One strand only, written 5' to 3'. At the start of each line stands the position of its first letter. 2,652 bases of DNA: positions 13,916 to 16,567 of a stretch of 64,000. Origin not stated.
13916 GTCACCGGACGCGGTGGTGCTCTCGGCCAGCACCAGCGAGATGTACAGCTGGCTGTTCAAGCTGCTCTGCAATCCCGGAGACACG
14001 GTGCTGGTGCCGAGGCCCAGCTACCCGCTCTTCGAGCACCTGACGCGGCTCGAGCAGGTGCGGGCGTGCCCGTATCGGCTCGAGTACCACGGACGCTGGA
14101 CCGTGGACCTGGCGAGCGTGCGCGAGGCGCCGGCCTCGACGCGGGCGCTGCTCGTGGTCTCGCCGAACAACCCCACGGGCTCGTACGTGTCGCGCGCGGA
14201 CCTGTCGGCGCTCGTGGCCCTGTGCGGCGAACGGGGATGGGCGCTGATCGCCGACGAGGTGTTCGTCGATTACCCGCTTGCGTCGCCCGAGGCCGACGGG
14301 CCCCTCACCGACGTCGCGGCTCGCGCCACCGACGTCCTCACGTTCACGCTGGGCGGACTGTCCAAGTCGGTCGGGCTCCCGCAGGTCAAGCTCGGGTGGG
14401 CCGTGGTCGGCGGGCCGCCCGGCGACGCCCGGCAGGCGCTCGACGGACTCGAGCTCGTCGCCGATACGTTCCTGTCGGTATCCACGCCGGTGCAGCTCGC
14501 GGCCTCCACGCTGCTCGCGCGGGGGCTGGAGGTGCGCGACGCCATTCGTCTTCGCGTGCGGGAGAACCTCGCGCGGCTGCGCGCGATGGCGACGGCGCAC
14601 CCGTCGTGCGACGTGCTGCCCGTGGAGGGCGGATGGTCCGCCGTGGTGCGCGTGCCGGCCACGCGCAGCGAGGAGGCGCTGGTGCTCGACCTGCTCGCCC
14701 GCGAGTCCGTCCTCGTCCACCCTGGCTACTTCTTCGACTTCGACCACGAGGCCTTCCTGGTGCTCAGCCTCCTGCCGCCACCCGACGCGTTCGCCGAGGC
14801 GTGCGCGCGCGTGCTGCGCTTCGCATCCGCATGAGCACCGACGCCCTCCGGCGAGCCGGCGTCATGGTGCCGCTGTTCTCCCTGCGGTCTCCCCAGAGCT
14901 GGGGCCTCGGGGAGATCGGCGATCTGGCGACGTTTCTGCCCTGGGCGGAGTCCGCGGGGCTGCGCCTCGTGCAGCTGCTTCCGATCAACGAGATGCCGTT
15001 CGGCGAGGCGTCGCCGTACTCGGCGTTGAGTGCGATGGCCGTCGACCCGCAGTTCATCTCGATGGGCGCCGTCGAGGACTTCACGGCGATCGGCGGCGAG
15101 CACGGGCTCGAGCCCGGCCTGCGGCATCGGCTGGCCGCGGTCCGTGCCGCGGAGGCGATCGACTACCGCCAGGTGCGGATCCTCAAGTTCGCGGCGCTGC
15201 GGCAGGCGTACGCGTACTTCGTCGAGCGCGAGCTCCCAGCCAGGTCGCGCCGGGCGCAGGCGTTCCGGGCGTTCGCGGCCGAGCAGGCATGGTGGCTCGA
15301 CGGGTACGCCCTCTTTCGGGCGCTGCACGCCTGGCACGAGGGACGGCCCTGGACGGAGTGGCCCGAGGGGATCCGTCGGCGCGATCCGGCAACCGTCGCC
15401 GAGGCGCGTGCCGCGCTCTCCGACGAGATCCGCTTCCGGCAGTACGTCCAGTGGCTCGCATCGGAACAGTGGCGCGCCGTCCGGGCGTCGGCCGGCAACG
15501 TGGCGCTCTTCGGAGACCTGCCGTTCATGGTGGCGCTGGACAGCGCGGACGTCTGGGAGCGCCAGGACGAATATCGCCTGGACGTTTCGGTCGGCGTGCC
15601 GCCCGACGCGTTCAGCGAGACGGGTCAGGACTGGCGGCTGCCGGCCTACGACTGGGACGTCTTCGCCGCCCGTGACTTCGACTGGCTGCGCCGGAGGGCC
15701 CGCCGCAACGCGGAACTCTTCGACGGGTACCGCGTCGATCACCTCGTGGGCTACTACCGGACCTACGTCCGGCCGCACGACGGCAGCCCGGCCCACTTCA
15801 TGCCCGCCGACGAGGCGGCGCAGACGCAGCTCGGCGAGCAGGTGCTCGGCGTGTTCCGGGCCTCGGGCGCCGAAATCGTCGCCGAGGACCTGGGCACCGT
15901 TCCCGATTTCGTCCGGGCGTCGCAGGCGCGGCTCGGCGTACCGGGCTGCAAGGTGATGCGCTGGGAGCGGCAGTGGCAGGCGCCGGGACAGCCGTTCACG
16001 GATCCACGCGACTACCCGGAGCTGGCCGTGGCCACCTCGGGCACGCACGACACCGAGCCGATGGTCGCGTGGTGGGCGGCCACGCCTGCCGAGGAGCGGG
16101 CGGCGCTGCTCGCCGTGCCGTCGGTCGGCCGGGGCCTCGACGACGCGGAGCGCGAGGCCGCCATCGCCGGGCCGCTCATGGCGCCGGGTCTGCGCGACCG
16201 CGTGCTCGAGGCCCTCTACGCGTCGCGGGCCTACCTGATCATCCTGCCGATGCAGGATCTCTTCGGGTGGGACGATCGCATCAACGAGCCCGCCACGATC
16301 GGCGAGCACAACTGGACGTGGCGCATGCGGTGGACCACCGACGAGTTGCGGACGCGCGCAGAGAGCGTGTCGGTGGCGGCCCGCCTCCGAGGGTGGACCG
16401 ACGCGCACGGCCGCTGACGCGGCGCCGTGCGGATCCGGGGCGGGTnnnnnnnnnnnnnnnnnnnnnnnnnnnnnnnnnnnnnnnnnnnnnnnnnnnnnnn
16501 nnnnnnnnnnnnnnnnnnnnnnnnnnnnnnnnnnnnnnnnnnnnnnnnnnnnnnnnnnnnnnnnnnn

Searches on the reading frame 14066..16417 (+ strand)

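Call 24: search_protein_families(library=pfam, proteins=[window:14066-16417:+], max_evalue=0.001)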
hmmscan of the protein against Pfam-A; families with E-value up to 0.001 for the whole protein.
window:14066-16417:+ (783 aa): 1 family
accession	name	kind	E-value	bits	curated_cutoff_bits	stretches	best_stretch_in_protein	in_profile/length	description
PF02446.23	Glyco_hydro_77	-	1.4e-123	413.7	25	1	268-756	1-461/465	4-alpha-glucanotransferase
